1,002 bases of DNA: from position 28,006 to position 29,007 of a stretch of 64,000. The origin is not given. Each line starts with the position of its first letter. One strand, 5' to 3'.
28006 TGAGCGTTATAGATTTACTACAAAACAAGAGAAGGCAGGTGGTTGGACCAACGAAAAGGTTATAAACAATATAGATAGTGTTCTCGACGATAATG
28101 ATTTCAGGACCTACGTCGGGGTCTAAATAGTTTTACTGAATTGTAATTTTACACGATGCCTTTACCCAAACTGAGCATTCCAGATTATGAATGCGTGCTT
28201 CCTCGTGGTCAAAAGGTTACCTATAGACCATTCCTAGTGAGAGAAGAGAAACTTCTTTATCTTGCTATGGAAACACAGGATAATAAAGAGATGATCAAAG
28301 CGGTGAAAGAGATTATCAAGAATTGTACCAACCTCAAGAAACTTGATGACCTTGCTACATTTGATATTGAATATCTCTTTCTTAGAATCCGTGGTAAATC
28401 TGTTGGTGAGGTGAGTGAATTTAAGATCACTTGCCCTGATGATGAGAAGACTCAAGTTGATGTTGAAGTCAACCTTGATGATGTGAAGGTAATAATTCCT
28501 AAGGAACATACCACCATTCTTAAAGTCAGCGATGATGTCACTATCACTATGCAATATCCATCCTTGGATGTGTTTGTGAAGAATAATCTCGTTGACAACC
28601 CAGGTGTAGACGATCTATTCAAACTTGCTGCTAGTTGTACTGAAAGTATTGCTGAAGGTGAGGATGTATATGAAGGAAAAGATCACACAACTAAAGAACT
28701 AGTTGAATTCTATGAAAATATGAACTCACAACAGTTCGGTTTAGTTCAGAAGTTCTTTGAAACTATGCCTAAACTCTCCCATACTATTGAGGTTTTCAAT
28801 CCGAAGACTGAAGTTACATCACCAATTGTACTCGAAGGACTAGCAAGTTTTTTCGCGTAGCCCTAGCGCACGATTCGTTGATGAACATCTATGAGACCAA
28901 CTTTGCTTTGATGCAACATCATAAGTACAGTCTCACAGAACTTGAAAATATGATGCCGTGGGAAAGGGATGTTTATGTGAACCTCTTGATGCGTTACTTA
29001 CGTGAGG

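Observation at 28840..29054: Candidate -1 programmed frameshift fusing gp26 and gp51 immediately upstream of the tape-measure-like genes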

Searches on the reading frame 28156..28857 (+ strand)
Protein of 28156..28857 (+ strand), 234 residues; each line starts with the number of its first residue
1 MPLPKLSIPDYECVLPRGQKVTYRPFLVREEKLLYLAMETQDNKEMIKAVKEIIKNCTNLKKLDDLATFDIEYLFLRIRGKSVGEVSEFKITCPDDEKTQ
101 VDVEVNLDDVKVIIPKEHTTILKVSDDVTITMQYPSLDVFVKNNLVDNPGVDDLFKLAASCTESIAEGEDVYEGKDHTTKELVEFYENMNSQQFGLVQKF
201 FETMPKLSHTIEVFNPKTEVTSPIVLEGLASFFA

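Call 3: search_protein_families(library=pfam, proteins=[window:28156-28857:+], max_evalue=0.01)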
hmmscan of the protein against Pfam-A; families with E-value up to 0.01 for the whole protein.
window:28156-28857:+ (234 aa): 2 families
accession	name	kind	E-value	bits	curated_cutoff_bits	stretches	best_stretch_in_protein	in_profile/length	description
PF12322.14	T4_baseplate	-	4.7e-69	232.9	24.5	1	9-234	2-219/219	T4 bacteriophage base plate protein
PF02470.25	MlaD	-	0.0039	17.8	25.1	1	77-120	22-61/81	MlaD protein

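Call 4: search_protein_families(library=phrogs, proteins=[window:28156-28857:+], max_evalue=0.001)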
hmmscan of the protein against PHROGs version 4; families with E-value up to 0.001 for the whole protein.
window:28156-28857:+ (234 aa): 1 family
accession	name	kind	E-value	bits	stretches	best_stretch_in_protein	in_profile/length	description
phrog_150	-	tail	1.3e-77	262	1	1-233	5-232/282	baseplate hub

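Call 10: find_related_loci(query=window:28156-28857:+, collection=viral_contigs, flank=2500)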
Query window:28156-28857:+ (234 aa) in viral_contigs; peptide patterns used: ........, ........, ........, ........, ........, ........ (x = any residue, [..] = any of these).
481 stretches matched a pattern; 481 encode a relative of the query (tblastn E <= 1e-3); the best 80 are kept; 80 distinct loci.
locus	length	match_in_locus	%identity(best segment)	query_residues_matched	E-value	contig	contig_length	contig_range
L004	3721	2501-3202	100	1-234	1e-160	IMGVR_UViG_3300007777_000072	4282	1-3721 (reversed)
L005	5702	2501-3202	96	1-234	1e-150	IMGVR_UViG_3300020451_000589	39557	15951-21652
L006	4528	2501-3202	95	1-234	3e-150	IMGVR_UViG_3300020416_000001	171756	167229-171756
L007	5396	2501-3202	95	1-234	4e-149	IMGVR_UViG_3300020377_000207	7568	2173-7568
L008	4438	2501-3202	88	1-234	5e-141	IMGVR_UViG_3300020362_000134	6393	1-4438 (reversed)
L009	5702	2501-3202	88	1-234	4e-140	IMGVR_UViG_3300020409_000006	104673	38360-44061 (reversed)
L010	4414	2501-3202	88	1-234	1e-140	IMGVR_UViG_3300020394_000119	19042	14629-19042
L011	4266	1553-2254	88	1-234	2e-142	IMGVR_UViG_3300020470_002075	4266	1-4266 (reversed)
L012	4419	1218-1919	88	1-234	2e-140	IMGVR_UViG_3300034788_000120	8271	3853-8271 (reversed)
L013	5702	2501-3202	87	1-234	2e-137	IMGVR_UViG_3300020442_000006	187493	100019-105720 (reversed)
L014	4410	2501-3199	79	1-233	2e-127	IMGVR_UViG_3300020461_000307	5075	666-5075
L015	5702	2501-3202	78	1-234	6e-127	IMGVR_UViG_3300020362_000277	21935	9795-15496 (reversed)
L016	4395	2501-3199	79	1-233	3e-127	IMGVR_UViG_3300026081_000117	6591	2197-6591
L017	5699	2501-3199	79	1-233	8e-127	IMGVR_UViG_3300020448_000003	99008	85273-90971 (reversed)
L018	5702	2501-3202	78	1-234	6e-127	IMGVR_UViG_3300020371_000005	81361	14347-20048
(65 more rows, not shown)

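Call 16: search_dna_similar(query=window:28156-28857:+, collection=phages, mode=protein, max_rows=60, rows=spread, max_evalue=0.001)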
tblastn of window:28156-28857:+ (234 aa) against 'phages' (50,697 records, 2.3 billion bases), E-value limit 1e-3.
Records with a match: 620; places in all: 620; records where one place covers at least 80% of the query: 618.
Best place of each record, by identity: 60-80% 6; <60% 614.
By first word of the organism name: Synechococcus 378; Vibrio 76; Cyanophage 61; Prochlorococcus 24; Stenotrophomonas 17; Aeromonas 9; Marine 8; Sinorhizobium 7; Pseudomonas 5; Methylophilales 4; and 17 more.
By host as written in the record: - 242; Synechococcus 107; Synechococcus sp. 38; Synechococcus sp. WH7803 28; Synechococcus sp. WH8102 20; Synechococcus sp. MW02 18; Synechococcus sp. WH 7803 15; Stenotrophomonas maltophilia 12; and 69 more.
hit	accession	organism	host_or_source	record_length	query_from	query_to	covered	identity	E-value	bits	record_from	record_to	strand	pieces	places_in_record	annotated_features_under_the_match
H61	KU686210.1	Synechococcus phage S-WAM1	Synechococcus sp.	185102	1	234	100%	63.8%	3e-95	310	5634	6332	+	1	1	baseplate hub subunit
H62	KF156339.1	Synechococcus phage S-MbCM25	Synechococcus sp. WH7803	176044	1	234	100%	57.6%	1e-82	274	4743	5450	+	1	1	baseplate hub subunit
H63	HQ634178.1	Synechococcus phage S-CAM8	Synechococcus sp. WH7803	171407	1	234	100%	55.5%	2e-72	244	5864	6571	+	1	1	hypothetical protein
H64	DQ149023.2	Synechococcus phage syn9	-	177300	1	234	100%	55.0%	3e-79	264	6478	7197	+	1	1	baseplate hub subunit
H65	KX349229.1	Synechococcus phage S-RIM2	Synechococcus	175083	1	234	100%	54.7%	4e-72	243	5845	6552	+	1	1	baseplate hub subunit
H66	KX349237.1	Synechococcus phage S-RIM2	Synechococcus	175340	1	234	100%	54.7%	4e-72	243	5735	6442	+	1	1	baseplate hub subunit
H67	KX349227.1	Synechococcus phage S-RIM2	USA: Vineyard Sound, Massachusetts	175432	1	234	100%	54.7%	4e-72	243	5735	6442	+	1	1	baseplate hub subunit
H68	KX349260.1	Synechococcus phage S-RIM2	Synechococcus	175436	1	234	100%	54.7%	4e-72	243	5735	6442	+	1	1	baseplate hub subunit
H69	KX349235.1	Synechococcus phage S-RIM2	Synechococcus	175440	1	234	100%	54.7%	4e-72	243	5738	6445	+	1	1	baseplate hub subunit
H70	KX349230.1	Synechococcus phage S-RIM2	Synechococcus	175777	1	234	100%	54.7%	4e-72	243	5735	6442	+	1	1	baseplate hub subunit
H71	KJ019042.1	Synechococcus phage ACG-2014b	-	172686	1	234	100%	54.2%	1e-78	262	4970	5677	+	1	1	baseplate hub subunit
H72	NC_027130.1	Synechococcus phage ACG-2014b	-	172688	1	234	100%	54.2%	1e-78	262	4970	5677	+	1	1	baseplate hub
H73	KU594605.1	Cyanophage S-RIM50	Synechococcus sp.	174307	1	234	100%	53.8%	1e-78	262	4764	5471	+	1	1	baseplate hub assembly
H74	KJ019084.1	Synechococcus phage ACG-2014a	-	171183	1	234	100%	53.6%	2e-70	238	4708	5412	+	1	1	baseplate hub subunit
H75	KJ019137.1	Synechococcus phage ACG-2014a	-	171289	1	234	100%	53.6%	2e-70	238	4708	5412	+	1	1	baseplate hub subunit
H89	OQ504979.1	Synechococcus phage S-8S29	Parasynechococcus marenigrum WH 8102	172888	1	234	100%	51.3%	4e-67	229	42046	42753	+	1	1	baseplate hub assembly chaperone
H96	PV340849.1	Synechococcus phage Sf-CH1a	Synechococcus sp. WH8102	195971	1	234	100%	45.8%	1e-59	207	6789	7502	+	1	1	baseplate hub subunit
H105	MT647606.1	Pelagibacter phage Mosig EXVC030M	Candidatus Pelagibacter ubique HTCC1062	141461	1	233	100%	42.4%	5e-53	189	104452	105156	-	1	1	putative baseplate protein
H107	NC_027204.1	Sinorhizobium phage phiM12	Sinorhizobium meliloti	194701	1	234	100%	34.2%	1e-30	124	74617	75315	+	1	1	baseplate hub subunit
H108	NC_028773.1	Cronobacter phage S13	Cronobacter sakazakii ATCC 29544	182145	7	233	97%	31.0%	2e-15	81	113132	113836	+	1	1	putative baseplate hub subunit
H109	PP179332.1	Pseudomonas phage Cygsa01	Pseudomonas syringae JD03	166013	3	233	99%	28.6%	9e-22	99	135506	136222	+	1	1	baseplate hub subunit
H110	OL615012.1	Shigella phage vB_SboM_Phaginator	Shigella boydii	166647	3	233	99%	26.2%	6e-6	52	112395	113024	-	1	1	putative baseplate hub subunit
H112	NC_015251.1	Aeromonas phage 65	Aeromonas salmonicida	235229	15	234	94%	26.4%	1e-9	64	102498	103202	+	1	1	26: gp26 baseplate hub subunit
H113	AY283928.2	Vibrio phage KVP40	-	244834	6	233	97%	24.8%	3e-11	68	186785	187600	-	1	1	26: gp26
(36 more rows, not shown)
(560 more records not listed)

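Call 17: get_annotated_region(hit=H105, flank=3000)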
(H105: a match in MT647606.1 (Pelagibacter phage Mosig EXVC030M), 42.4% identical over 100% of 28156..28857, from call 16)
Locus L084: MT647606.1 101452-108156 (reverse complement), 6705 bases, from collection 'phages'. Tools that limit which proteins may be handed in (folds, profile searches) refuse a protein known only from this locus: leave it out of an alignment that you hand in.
description: Pelagibacter phage Mosig EXVC030M, complete genome.
organism: Pelagibacter phage Mosig EXVC030M (NCBI taxid 2759214)
taxonomy: Viruses; Duplodnaviria; Heunggongvirae; Uroviricota; Caudoviricetes; Kyanoviridae
host: Candidatus Pelagibacter ubique HTCC1062; source: oxygen minimum zone; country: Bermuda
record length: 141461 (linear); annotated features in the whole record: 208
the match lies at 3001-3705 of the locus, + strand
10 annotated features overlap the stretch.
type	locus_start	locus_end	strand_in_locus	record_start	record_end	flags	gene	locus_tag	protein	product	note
CDS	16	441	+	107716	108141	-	-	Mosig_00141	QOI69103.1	putative rubrerythrin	-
CDS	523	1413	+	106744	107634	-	-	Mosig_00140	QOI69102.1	putative ssDNA binding protein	-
CDS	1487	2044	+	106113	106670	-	-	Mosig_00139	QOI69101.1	putative DNA end protector protein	-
CDS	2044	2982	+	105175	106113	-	-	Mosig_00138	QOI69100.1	putative baseplate tail tube initiator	-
CDS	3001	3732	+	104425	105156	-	-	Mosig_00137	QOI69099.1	putative baseplate protein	putative T4 baseplate protein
CDS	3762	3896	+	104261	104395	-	-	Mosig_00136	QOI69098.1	putative baseplate hub assembly catalyst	-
CDS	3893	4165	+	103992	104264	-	-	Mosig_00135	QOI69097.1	hypothetical protein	-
CDS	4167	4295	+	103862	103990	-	-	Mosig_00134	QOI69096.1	hypothetical protein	-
CDS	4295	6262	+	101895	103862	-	-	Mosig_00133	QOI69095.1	hypothetical protein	-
CDS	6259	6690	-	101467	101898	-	-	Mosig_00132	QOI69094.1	putative head completion protein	-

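Call 18: get_annotated_region(hit=H107, flank=3000)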
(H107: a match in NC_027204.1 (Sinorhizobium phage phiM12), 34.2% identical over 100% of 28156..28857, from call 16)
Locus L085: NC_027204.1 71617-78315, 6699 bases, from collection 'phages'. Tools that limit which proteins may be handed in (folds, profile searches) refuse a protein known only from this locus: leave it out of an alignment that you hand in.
description: Sinorhizobium phage phiM12, complete genome.
organism: Sinorhizobium phage phiM12 (NCBI taxid 1357423)
taxonomy: Viruses; Duplodnaviria; Heunggongvirae; Uroviricota; Caudoviricetes; Emdodecavirus; Emdodecavirus M12
host: Sinorhizobium meliloti; source: -; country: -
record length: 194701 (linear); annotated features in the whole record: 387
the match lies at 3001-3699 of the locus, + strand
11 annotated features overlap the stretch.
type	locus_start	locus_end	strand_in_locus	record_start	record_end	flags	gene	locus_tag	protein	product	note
CDS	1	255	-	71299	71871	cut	-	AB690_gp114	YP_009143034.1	baseplate wedge subunit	pfam11246, Base plate wedge protein 53; gp53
CDS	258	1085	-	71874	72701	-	-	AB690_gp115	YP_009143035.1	baseplate tail tube cap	gp48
CDS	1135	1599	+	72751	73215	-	-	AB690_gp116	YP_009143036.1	head closure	PHA02552 domain, head completion protein; gp4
CDS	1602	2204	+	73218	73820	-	-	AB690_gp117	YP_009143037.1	DNA end protector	PHA02577, DNA end protector protein; gp2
CDS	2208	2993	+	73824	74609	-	-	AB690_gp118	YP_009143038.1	tail tube monomer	pfam06841, T4-like virus tail tube protein gp19; gp19.2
CDS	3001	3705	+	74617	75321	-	-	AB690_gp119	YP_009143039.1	baseplate hub subunit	T4_baseplate pfam12322, T4 bacteriophage base plate protein; gp26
CDS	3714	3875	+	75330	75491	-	-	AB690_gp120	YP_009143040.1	baseplate hub assembly catalyst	PHA02078 domain; putative basplate hub assembly catalyst; gp51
CDS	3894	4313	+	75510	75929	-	-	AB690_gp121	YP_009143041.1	hypothetical protein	-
CDS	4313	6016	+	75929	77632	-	-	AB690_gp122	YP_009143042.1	hypothetical protein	similarity to phage tape measure proteins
CDS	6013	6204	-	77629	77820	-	-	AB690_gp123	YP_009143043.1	hypothetical protein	-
CDS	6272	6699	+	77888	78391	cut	-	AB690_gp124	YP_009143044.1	hypothetical protein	-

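Call 19: get_annotated_region(hit=H108, flank=3000)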
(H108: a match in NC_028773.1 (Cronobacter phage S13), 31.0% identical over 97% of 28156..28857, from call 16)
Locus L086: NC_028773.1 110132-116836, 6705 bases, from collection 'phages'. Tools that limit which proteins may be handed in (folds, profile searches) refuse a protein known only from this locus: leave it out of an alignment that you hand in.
description: Cronobacter phage S13, complete genome.
organism: Cronobacter phage S13 (NCBI taxid 1327935)
taxonomy: Viruses; Duplodnaviria; Heunggongvirae; Uroviricota; Caudoviricetes; Straboviridae
host: Cronobacter sakazakii ATCC 29544; source: -; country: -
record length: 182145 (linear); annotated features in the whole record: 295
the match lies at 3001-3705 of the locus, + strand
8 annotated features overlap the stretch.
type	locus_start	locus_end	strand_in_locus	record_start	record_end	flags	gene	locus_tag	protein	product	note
CDS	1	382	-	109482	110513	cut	-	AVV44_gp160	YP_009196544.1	putative baseplate tail tube cap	gp48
CDS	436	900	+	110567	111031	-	-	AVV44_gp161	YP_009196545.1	head closure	gp4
CDS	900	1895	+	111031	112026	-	-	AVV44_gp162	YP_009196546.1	DNA end protector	gp2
CDS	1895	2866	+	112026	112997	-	-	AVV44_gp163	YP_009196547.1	tail tube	gp54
CDS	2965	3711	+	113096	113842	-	-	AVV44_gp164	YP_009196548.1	putative baseplate hub subunit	gp26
CDS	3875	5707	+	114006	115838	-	-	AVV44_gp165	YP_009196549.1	hypothetical protein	-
CDS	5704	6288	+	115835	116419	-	-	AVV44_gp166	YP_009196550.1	putative tail completion and sheath stabilizer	gp3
CDS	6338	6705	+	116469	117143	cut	-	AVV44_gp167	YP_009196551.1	putative gp1 dNMP kinase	gp1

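Call 20: get_annotated_region(hit=H110, flank=3000)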
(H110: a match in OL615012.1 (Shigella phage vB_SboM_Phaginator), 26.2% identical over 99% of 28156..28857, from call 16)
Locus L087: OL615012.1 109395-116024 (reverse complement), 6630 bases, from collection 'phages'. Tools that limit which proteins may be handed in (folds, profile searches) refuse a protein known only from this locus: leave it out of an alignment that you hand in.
description: Shigella phage vB_SboM_Phaginator, complete genome.
organism: Shigella phage vB_SboM_Phaginator (NCBI taxid 2902745)
taxonomy: Viruses; Duplodnaviria; Heunggongvirae; Uroviricota; Caudoviricetes; Straboviridae; Tevenvirinae; Tequatrovirus
host: Shigella boydii; source: raw sewage; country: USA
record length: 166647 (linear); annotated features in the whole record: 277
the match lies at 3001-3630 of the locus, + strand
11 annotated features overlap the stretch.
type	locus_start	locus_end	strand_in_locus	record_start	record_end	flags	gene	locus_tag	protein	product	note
CDS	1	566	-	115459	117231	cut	-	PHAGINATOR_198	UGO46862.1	putative baseplate hub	gp198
CDS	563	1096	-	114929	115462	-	-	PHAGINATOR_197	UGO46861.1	putative baseplate distal hub subunit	gp197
CDS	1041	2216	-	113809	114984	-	-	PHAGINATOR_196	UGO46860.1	putative baseplate hub subunit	gp196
CDS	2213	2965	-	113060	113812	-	-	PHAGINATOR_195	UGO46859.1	putative baseplate hub assembly protein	gp195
CDS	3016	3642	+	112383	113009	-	-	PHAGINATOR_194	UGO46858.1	putative baseplate hub subunit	gp194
CDS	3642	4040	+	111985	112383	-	-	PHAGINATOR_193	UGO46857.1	putative baseplate wedge subunit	gp193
CDS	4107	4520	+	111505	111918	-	-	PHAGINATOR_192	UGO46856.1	putative ssDNA binding recombination reparing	gp192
CDS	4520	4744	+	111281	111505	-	-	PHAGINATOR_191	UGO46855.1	putative baseplate wedge subunit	gp191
CDS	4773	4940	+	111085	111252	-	-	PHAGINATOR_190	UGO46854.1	hypothetical protein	gp190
CDS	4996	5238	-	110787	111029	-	-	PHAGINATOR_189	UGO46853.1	putative RNA-DNA and DNA-DNA helicase ATPase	gp189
CDS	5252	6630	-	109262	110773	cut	-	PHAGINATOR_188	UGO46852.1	putative RNA-DNA and DNA-DNA helicase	gp188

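Call 21: get_annotated_region(hit=H113, flank=3000)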
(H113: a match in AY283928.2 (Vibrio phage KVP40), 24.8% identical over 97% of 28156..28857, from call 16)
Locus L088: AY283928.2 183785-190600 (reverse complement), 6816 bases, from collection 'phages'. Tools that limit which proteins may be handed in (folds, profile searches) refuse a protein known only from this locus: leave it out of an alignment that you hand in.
description: Bacteriophage KVP40, complete genome.
organism: Vibrio phage KVP40 (NCBI taxid 75320)
taxonomy: Viruses; Duplodnaviria; Heunggongvirae; Uroviricota; Caudoviricetes; Straboviridae; Schizotequatrovirus; Schizotequatrovirus KVP40
host: -; source: -; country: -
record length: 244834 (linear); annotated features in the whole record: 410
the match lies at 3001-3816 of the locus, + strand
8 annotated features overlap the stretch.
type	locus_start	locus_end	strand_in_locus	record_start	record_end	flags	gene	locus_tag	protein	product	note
CDS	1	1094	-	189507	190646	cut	-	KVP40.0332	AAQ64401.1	gp48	baseplate tail tube cap, putative; tail tube accessory protein; similar to GP:215947; identified by sequence ...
CDS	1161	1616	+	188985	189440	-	4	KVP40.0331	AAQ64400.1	gp4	head completion protein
CDS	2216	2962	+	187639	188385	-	-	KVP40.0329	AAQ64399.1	gp19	tail tube protein, putative; inner tube protein of phage tail; duplicated, putative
CDS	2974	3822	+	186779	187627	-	26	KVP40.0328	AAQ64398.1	gp26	baseplate hub subunit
CDS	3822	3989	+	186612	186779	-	-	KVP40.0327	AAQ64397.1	hypothetical protein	identified by Glimmer2; putative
CDS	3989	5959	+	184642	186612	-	-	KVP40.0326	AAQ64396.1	hypothetical protein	identified by Glimmer2; putative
CDS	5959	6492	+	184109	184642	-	3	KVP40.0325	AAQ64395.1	tail completion and sheath stabilizer protein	gp3; tail sheath stabilizer, terminator, putative; similar to GP:15222; identified by sequence similarity; putative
CDS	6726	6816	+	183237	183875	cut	1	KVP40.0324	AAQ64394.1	dNMP kinase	gp1; converts dNMP to diphosphates, unknown substrate specificity, putative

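Call 29: find_related_loci(query=L088:2974-3819:+, collection=viral_contigs, flank=1500)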
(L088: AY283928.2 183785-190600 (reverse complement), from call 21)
Query L088:2974-3819:+ (282 aa) in viral_contigs; peptide patterns used: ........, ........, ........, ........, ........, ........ (x = any residue, [..] = any of these).
6 stretches matched a pattern; 2 encode a relative of the query (tblastn E <= 1e-3); 2 distinct loci.
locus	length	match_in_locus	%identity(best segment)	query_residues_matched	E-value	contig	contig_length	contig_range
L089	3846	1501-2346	100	1-282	0e+0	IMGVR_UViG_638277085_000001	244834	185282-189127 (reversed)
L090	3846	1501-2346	88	1-282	1e-172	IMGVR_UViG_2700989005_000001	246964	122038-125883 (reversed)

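Call 30: find_related_loci(query=L086:2965-3708:+, collection=viral_contigs, flank=1500)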
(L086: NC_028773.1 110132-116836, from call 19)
Query L086:2965-3708:+ (248 aa) in viral_contigs; peptide patterns used: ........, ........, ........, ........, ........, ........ (x = any residue, [..] = any of these).
128 stretches matched a pattern; 18 encode a relative of the query (tblastn E <= 1e-3); 18 distinct loci.
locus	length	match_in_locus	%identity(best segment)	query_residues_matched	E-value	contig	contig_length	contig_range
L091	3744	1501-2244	100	1-248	7e-169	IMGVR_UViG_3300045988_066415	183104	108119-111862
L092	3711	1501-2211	36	14-247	4e-37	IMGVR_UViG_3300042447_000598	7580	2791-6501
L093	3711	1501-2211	36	14-247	4e-37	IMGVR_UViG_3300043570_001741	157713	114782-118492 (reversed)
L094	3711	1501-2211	36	14-247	4e-37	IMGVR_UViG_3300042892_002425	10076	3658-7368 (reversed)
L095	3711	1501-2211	36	14-247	5e-37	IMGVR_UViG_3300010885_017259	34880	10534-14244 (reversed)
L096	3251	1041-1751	36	14-247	3e-36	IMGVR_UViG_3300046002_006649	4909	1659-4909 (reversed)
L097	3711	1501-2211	35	14-247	1e-35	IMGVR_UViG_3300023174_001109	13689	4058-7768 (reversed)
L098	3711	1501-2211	35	14-247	1e-35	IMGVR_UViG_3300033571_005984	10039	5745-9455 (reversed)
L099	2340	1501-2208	33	14-247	3e-35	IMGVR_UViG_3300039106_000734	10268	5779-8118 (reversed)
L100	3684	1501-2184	30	21-247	2e-34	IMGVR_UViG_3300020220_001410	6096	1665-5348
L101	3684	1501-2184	30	21-247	2e-34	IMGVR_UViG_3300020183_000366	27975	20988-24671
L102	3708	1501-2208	32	14-247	2e-32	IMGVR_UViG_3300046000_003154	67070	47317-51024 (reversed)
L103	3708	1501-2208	31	14-247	1e-31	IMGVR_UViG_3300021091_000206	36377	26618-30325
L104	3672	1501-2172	31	26-247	8e-32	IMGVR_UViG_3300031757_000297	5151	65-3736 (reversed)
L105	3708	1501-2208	31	14-247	1e-31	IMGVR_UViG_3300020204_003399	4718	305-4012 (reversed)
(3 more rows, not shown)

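Call 31: find_related_loci(query=L085:3001-3702:+, collection=viral_contigs, flank=1500)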
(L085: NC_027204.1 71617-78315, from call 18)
Query L085:3001-3702:+ (234 aa) in viral_contigs; peptide patterns used: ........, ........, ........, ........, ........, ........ (x = any residue, [..] = any of these).
84 stretches matched a pattern; 79 encode a relative of the query (tblastn E <= 1e-3); 79 distinct loci.
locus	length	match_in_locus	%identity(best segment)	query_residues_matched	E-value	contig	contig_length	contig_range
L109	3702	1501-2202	100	1-234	3e-154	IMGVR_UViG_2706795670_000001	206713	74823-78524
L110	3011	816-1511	40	3-232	1e-48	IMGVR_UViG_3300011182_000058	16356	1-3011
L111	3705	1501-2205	34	1-233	2e-41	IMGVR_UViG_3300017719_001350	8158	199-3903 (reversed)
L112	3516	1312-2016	34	1-233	3e-41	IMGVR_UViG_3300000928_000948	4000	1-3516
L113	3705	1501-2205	34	1-233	3e-41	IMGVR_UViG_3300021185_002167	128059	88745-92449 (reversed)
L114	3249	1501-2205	38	1-232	6e-40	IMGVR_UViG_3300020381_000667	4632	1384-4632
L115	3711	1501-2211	38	1-233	1e-39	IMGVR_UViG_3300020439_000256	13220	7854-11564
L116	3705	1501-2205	34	1-232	2e-39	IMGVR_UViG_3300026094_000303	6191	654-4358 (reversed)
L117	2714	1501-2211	37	1-233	2e-39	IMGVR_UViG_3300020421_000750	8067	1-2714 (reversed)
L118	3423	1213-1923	37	1-233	2e-39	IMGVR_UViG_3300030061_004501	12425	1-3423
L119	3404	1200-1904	34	1-232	2e-39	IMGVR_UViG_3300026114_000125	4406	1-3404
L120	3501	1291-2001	37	1-233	8e-39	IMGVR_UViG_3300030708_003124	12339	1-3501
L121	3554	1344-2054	37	1-233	5e-39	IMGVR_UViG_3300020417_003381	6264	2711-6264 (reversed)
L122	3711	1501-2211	37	1-233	1e-38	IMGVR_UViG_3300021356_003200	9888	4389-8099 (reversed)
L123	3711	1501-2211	37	1-233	1e-38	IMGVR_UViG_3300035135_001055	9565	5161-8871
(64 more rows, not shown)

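Call 32: find_related_loci(query=L084:3001-3729:+, collection=viral_contigs, flank=1500)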
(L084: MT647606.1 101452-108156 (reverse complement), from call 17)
Query L084:3001-3729:+ (243 aa) in viral_contigs; peptide patterns used: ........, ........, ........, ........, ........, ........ (x = any residue, [..] = any of these).
600 stretches matched a pattern (row limit reached: there are more); 598 encode a relative of the query (tblastn E <= 1e-3); the best 80 are kept; 80 distinct loci.
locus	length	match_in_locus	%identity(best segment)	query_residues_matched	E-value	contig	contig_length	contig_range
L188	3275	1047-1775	99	1-243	3e-165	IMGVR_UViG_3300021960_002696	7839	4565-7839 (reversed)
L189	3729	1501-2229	67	1-243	2e-108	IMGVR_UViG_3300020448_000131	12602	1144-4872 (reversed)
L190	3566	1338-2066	64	1-241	2e-106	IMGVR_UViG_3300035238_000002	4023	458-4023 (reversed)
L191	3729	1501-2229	64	1-241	4e-105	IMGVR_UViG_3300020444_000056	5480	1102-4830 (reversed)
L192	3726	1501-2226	64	1-242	2e-104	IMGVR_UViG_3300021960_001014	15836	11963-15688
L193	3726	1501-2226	64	1-242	1e-102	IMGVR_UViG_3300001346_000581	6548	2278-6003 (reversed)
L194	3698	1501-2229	62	1-241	8e-99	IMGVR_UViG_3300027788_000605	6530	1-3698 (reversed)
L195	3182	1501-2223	63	1-238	7e-99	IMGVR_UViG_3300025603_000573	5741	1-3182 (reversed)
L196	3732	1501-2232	60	1-241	7e-94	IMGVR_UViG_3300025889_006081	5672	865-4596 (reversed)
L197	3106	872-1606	56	1-243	2e-89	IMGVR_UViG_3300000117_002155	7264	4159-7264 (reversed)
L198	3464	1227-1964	57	1-243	3e-87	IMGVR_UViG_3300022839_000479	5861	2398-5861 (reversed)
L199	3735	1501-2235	54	1-243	7e-87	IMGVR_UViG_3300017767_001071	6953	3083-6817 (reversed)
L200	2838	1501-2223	55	1-239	1e-86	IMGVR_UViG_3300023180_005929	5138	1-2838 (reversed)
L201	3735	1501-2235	53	1-243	5e-85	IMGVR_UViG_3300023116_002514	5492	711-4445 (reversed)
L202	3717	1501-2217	52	1-238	1e-82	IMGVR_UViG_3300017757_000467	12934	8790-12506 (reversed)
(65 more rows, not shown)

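Call 37: search_protein_families(library=pfam, proteins=[L087:2213-2965:-, L087:3016-3642:+], max_evalue=1)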
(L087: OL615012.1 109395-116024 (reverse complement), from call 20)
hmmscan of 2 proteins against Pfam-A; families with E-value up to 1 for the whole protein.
L087:2213-2965:- (250 aa): 3 families
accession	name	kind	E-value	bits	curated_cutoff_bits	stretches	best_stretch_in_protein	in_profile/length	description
PF12322.14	T4_baseplate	-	4.7e-55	187.1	24.5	1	1-201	1-219/219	T4 bacteriophage base plate protein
PF05129.18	Zn_ribbon_Elf1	-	0.023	15.2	29.8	1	76-102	16-42/79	Transcription elongation factor Elf1 like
PF01096.23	Zn_ribbon_TFIIS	-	0.066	13.5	21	1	83-103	1-21/39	Transcription factor S-II (TFIIS)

L087:3016-3642:+ (208 aa): 1 family
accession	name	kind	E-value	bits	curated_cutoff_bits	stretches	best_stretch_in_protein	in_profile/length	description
PF12322.14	T4_baseplate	-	7.8e-64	215.8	24.5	1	1-206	1-219/219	T4 bacteriophage base plate protein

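Call 38: search_protein_families(library=phrogs, proteins=[L087:2213-2965:-, L087:3016-3642:+], max_evalue=0.1)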
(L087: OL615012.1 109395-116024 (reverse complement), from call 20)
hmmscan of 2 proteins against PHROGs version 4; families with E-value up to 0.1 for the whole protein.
L087:2213-2965:- (250 aa): 5 families
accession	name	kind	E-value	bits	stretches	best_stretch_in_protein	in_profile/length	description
phrog_150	-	tail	1e-87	295.1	1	3-249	13-281/282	baseplate hub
phrog_634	-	tail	5.4e-24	85.7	1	147-246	2-103/121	baseplate hub assembly catalyst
phrog_19255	-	unknown function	0.0003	21.5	1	101-158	86-143/173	-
phrog_10739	-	tail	0.029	15.7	0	162-198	70-106/125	tail length tape measure protein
phrog_6476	-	unknown function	0.049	15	0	81-104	36-59/74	-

L087:3016-3642:+ (208 aa): 5 families
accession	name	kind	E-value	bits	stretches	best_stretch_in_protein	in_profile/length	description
phrog_150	-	tail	4.2e-71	240.6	1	5-208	14-235/282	baseplate hub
phrog_13792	-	unknown function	0.00042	20.8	1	11-83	29-103/263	-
phrog_1140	-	tail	0.0012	19.5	1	32-141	33-130/174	baseplate hub distal subunit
phrog_27751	-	DNA, RNA and nucleotide metabolism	0.019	16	1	22-53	6-37/40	DNA binding protein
phrog_7864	-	unknown function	0.069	13.9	1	92-166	33-106/242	-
